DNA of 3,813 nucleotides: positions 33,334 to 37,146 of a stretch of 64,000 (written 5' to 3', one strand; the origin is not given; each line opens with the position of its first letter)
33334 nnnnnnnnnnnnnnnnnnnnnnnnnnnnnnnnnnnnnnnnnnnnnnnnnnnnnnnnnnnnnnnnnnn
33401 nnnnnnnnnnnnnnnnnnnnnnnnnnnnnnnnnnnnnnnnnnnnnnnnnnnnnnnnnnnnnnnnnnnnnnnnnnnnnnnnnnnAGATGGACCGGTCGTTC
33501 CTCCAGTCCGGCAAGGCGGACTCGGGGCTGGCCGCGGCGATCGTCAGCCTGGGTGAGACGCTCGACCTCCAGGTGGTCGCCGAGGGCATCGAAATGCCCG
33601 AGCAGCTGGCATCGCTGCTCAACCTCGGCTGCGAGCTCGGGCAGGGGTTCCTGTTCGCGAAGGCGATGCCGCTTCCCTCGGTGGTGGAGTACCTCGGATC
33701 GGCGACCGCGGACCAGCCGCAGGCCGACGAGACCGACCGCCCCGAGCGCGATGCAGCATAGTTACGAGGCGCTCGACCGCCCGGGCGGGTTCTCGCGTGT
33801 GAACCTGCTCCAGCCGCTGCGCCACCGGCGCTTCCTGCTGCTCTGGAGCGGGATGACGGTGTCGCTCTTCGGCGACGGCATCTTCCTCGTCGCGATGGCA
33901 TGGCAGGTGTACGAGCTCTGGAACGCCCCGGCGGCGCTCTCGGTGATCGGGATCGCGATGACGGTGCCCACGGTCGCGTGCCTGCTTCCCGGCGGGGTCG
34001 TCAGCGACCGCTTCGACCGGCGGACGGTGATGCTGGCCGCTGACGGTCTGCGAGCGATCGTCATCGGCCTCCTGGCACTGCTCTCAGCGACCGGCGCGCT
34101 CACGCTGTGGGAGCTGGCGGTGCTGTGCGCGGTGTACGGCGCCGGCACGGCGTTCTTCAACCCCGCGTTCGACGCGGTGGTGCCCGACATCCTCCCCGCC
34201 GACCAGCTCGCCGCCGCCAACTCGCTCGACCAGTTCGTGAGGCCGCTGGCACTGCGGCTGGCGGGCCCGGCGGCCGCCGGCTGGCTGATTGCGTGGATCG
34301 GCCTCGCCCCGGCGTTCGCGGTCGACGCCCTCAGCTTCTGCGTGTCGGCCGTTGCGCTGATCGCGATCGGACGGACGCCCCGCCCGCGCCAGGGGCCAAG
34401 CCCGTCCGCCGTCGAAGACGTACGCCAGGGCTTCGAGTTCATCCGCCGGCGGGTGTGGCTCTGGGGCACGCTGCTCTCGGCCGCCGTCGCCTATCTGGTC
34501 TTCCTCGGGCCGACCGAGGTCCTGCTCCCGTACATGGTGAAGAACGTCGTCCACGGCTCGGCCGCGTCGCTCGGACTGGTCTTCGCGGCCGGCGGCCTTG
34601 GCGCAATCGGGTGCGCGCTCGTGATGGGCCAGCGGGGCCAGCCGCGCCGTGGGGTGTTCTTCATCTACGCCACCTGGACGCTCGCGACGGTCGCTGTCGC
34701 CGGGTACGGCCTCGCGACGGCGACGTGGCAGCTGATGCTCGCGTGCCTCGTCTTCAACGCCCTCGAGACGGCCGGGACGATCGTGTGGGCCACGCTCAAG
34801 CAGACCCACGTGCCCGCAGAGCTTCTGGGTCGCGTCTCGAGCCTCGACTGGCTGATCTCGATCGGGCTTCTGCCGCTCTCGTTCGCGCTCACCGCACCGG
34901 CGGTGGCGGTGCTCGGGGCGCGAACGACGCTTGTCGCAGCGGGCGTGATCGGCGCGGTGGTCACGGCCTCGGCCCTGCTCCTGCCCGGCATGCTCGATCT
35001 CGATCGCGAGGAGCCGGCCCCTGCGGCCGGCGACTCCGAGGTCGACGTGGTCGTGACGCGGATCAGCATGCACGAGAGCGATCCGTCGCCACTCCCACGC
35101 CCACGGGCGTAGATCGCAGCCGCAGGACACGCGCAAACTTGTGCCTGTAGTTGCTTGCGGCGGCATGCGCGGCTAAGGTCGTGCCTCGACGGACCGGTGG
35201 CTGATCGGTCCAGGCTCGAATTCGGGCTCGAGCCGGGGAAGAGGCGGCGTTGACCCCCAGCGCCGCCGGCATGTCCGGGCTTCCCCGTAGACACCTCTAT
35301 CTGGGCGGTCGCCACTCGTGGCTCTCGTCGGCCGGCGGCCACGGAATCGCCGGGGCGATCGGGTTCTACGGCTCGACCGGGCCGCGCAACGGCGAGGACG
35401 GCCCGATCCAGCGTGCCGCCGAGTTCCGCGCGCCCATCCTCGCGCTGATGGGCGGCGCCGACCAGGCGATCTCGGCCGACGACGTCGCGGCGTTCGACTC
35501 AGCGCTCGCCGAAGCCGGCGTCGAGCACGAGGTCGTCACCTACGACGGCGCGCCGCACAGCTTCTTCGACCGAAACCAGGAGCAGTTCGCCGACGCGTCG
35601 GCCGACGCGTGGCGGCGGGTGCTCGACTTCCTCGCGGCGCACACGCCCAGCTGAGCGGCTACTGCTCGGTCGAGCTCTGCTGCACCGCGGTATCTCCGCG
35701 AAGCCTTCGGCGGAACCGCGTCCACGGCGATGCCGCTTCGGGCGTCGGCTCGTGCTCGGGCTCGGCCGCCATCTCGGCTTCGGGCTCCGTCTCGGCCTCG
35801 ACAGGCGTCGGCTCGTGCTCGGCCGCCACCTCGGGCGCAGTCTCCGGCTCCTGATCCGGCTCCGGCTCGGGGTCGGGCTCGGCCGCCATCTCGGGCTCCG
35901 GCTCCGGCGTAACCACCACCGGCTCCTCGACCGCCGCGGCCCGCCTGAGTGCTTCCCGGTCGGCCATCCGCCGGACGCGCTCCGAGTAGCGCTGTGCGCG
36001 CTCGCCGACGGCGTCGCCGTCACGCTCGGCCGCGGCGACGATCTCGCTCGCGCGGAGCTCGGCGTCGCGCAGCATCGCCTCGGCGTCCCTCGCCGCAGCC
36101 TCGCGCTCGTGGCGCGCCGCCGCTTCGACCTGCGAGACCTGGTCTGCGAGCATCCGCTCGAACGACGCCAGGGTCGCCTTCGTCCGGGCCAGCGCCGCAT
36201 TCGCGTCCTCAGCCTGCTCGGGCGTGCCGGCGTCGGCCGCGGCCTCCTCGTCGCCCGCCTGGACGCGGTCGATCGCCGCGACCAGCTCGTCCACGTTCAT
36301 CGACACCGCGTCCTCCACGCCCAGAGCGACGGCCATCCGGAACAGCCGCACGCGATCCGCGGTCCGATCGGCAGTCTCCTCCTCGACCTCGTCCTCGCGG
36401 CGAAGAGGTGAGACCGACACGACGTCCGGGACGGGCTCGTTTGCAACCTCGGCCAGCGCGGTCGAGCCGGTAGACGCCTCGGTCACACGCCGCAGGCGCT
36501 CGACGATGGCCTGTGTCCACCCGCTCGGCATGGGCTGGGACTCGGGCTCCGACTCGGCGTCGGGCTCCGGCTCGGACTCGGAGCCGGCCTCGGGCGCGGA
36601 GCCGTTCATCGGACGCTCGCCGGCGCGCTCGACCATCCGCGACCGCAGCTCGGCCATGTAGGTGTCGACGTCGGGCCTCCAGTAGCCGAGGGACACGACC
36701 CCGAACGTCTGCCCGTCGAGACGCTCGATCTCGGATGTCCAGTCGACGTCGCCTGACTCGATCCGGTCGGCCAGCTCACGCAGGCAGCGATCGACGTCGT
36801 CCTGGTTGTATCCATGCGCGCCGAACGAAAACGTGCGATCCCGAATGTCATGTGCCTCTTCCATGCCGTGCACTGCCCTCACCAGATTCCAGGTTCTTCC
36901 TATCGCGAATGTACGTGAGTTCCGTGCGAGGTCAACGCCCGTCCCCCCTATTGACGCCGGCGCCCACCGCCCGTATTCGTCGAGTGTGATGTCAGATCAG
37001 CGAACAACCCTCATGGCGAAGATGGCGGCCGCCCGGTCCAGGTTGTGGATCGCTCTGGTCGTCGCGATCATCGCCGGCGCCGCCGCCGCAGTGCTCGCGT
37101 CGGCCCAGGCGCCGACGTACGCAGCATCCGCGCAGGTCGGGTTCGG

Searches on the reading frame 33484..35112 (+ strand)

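Call 30: search_protein_families(library=pfam, proteins=[window:33484-35112:+], max_evalue=0.00001)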
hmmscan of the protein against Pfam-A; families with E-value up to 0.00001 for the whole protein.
window:33484-35112:+ (542 aa): 2 families
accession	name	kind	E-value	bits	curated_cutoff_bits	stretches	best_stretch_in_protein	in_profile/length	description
PF05977.19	MFS_3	-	6e-39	134.3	27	1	109-489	4-382/524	Transmembrane secretion effector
PF07690.21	MFS_1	-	1.4e-29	103.6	33.4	1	120-454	1-334/347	Major Facilitator Superfamily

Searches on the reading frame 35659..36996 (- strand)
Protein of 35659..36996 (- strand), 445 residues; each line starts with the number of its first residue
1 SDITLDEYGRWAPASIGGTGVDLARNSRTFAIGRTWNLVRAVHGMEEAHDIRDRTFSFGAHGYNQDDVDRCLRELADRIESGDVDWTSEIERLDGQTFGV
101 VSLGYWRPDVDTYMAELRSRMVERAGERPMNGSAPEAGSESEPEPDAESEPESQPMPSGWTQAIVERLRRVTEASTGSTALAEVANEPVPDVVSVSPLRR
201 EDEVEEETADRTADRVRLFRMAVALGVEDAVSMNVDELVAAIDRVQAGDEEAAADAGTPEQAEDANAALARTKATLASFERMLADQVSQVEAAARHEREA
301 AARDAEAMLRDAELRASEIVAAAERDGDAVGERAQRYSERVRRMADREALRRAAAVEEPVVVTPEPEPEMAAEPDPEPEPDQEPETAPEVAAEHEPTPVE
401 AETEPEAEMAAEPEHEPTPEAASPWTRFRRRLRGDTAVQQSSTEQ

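Call 30: search_protein_families(library=pfam, proteins=[window:35659-36996:-], max_evalue=0.00001)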
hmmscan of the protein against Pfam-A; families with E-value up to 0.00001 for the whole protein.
window:35659-36996:- (445 aa): 1 family
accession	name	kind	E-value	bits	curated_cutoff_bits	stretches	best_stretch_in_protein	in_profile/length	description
PF05103.18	DivIVA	-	2.2e-08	34.6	28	0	49-81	4-36/131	DivIVA protein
